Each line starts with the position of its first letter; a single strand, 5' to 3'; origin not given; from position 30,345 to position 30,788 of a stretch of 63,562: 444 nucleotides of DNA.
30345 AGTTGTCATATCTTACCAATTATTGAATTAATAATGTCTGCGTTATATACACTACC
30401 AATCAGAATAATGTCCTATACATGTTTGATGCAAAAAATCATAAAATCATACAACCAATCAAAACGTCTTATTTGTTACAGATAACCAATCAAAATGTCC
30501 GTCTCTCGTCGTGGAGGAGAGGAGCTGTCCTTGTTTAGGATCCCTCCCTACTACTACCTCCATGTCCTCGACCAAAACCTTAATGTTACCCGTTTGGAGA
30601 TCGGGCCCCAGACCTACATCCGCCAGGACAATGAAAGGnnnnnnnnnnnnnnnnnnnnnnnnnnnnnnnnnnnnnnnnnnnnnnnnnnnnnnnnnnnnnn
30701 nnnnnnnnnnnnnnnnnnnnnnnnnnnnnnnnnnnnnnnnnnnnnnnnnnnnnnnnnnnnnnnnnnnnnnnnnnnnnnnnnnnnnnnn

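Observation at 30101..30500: Seven-fold CCAAT-box array in which each box carries a copy of the MVP start-codon context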

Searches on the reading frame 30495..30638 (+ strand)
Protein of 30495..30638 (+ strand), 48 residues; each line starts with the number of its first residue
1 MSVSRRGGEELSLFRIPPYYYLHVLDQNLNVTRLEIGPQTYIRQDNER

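Call 24: find_encoding_contigs(protein=window:30495-30638:+, flank=10000, max_places=10)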
Protein seq(48 aa) (48 aa): no gene with exactly this product is on record in the collection.
